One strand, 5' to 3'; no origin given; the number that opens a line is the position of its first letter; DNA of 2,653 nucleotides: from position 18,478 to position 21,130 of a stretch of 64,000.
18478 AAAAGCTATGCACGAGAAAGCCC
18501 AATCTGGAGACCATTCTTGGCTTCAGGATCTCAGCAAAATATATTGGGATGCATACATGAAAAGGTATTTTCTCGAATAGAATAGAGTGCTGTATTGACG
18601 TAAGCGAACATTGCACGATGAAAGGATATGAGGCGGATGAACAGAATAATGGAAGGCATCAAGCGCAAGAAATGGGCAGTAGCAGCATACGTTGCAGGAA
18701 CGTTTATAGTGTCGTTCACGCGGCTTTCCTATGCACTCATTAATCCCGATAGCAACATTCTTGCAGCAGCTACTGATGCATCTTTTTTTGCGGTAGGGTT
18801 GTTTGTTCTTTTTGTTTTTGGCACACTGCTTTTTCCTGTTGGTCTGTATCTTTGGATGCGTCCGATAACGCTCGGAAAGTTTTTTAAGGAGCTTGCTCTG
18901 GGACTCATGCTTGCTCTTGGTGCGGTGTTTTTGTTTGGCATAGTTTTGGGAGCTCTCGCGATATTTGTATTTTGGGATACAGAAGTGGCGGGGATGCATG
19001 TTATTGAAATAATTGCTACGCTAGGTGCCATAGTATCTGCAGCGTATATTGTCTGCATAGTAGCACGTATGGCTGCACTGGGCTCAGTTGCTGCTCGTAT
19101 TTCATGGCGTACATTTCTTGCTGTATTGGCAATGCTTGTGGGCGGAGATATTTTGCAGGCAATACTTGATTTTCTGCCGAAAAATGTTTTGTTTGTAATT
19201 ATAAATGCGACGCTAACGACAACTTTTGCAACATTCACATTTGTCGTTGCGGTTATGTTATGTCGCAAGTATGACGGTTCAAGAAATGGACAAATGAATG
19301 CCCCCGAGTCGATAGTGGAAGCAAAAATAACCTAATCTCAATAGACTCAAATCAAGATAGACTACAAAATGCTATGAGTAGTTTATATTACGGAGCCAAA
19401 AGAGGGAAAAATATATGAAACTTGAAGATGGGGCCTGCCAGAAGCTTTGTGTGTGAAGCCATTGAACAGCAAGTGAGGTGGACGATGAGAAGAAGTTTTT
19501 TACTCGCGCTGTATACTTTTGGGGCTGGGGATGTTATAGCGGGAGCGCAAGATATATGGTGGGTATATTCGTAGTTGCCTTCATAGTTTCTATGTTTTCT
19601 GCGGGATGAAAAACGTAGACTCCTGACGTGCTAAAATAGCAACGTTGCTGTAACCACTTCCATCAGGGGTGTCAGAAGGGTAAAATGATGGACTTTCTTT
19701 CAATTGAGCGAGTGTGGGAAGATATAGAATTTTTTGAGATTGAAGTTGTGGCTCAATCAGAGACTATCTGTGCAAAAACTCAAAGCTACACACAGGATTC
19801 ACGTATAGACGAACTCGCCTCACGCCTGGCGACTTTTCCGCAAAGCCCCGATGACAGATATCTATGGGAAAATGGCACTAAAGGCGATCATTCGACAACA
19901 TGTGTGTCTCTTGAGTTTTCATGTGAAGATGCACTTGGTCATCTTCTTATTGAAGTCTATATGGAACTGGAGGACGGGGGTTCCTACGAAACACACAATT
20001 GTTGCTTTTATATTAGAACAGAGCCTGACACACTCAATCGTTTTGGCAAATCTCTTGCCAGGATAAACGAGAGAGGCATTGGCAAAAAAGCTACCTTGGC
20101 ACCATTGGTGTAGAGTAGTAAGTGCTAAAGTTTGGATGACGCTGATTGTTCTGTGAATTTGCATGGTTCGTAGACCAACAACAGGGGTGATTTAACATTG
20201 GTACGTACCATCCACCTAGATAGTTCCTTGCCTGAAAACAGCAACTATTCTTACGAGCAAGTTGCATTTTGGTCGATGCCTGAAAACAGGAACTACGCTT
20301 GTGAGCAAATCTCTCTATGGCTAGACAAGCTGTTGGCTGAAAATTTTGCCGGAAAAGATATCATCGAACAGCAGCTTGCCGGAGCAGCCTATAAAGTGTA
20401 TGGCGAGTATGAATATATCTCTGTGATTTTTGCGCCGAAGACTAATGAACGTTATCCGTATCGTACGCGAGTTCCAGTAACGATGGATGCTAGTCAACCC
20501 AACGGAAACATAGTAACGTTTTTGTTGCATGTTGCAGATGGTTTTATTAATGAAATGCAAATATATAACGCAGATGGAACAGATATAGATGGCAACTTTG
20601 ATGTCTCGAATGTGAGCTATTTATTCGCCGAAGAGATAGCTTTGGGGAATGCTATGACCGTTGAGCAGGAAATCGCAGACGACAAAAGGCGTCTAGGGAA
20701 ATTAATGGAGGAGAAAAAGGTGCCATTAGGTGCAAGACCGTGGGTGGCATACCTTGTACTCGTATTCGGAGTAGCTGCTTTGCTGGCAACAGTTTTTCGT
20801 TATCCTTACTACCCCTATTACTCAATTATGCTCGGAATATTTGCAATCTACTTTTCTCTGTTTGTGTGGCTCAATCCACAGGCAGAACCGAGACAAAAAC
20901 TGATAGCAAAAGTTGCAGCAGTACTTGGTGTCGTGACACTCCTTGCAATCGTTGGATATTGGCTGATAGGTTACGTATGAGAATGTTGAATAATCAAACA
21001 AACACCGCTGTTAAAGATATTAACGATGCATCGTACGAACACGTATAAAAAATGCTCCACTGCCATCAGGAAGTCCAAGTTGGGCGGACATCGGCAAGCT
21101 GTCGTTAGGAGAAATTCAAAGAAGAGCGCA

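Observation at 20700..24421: Six paralogous ~90-aa three-TM modules (one fused, five in tandem): a diversifying membrane-protein array of unknown family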

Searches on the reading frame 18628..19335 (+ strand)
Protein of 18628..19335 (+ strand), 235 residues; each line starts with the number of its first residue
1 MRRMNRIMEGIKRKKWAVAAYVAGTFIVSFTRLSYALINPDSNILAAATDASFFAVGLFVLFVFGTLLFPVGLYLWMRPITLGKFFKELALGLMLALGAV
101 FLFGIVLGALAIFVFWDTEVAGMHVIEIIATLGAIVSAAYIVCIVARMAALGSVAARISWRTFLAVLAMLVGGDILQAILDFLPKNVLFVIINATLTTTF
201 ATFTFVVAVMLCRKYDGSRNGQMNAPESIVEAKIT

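Call 6: search_protein_families(library=pfam, proteins=[window:18628-19335:+], max_evalue=1)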
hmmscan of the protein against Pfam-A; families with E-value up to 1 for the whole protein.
window:18628-19335:+ (235 aa): 0 families

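Call 55: search_protein_families(library=ncbifam, proteins=[window:18628-19335:+], max_evalue=0.1)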
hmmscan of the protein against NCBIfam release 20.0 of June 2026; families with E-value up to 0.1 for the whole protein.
window:18628-19335:+ (235 aa): 0 families
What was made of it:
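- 18628..19335 (+): Polytopic membrane protein, 235 aa, paralogue of 24543-25208. Role unknown; possibly another membrane immunity protein. No family hits (calls 6, 55).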

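Call 64: find_related_loci(query=A9, collection=genome_contigs, flank=8000)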
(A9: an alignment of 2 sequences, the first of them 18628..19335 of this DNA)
Query A9 (235 aa) in genome_contigs; peptide patterns used: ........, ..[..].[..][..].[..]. (x = any residue, [..] = any of these).
45 stretches matched a pattern, but none encodes a relative of the query by tblastn (E <= 1e-3).
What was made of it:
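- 18628..19335 (+): No relatives found in the genome scan (call 64).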

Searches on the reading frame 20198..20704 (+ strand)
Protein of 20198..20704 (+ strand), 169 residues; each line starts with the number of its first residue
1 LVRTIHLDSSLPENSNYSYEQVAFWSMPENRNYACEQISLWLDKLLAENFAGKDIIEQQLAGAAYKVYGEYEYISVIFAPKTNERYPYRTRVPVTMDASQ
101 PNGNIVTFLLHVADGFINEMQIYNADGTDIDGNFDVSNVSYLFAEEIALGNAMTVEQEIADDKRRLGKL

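Call 33: search_protein_families(library=pfam, proteins=[window:20198-20704:+], max_evalue=1)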
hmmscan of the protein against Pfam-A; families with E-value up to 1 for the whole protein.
window:20198-20704:+ (169 aa): 0 families

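Call 78: search_protein_families(library=phrogs, proteins=[window:20198-20704:+], max_evalue=0.01)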
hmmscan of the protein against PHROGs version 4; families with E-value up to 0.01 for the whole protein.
window:20198-20704:+ (169 aa): 0 families

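Call 79: search_protein_families(library=padloc, proteins=[window:20198-20704:+], max_evalue=0.01)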
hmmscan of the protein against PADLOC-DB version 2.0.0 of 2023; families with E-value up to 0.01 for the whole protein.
window:20198-20704:+ (169 aa): 0 families

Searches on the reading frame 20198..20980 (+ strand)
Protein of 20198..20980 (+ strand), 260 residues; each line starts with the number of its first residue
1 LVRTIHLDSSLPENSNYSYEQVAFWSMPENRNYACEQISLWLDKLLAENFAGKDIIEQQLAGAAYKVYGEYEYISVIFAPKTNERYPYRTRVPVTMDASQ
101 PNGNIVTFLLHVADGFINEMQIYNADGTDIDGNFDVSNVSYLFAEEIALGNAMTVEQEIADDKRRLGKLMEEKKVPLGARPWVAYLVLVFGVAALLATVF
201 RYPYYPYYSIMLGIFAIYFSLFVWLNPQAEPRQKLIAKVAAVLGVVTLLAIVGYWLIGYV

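Call 6: search_protein_families(library=pfam, proteins=[window:20198-20980:+], max_evalue=1)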
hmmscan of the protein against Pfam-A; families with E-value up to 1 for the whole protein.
window:20198-20980:+ (260 aa): 1 family
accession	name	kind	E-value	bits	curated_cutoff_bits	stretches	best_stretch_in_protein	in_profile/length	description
PF19609.4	DUF6114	-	0.11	13.6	27.9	1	187-259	22-92/106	Family of unknown function (DUF6114)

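Call 55: search_protein_families(library=ncbifam, proteins=[window:20198-20980:+], max_evalue=0.1)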
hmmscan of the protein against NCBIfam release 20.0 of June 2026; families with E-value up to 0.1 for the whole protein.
window:20198-20980:+ (260 aa): 0 families

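Call 69: predict_structure(protein=window:20198-20980:+)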
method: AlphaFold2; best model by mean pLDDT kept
length: 260 residues; sequences in the alignment: 1
mean_pLDDT: 51.2   pTM: 0.33
mean pLDDT of the five models: 51.2, 49.7, 48.9, 44.7, 44.5
residues with pLDDT >= 90: 0; 70-90: 73; 50-70: 27; < 50: 160
segments of 3 or more residues with pLDDT < 50: 1-129, 131-156, 173-176
pLDDT, mean of each block of 10 residues (from residue 1): 30 32 35 44 43 34 27 33 30 34 40 40 46 37 31 47 63 53 75 75 72 82 83 85 85 79
secondary structure, 60 per line:
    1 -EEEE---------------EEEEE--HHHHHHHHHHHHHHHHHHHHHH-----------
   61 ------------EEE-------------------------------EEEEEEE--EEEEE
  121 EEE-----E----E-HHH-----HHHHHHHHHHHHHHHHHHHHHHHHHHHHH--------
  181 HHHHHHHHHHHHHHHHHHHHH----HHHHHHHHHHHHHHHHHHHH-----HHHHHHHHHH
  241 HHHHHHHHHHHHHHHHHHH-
elements in order: E2-5 E21-25 H28-49 E73-75 E107-113 E116-123 H144-172 H181-201 H206-225 H231-259
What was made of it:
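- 20198..20704 (+): Roughly 170-aa soluble N-terminal region that reads in frame into M0. It contains an internal 16-aa direct repeat. Function unknown. The single-sequence AF2 model has pLDDT below 50 here (call 69).
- Tried and rejected: The AF2 model of the 260-aa fusion without an alignment left the N-domain unresolved (call 69).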

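Call 82: list_cluster_members(proteins=[window:20198-20977:+, P0006, window:20705-20977:+, window:23803-24066:+, P0005, P0007, P0008])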
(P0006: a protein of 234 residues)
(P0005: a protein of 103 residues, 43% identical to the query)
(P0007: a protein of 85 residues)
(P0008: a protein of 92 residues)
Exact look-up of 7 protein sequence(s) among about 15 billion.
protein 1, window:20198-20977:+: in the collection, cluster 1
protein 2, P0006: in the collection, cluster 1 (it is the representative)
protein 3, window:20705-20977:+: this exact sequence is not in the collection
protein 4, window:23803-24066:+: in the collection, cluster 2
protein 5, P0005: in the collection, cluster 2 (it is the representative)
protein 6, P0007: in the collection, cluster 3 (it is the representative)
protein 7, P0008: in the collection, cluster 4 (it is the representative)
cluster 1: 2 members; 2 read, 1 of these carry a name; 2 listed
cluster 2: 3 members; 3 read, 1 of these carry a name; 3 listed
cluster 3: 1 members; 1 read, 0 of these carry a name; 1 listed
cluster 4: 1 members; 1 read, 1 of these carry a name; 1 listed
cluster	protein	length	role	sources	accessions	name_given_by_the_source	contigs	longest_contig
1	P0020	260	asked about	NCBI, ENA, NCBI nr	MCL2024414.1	MAG: hypothetical protein FWG78_01355 [Coriobacteriia bacterium] | hypothetical protein [Coriobacteriia bacterium]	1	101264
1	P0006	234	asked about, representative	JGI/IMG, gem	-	-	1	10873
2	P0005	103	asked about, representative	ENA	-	-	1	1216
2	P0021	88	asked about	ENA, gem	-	-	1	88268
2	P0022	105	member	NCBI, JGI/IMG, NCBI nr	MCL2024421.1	MAG: hypothetical protein FWG78_01390 [Coriobacteriia bacterium] | hypothetical protein [Coriobacteriia bacterium]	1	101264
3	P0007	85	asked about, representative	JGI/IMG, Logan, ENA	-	-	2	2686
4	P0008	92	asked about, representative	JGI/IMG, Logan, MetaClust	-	\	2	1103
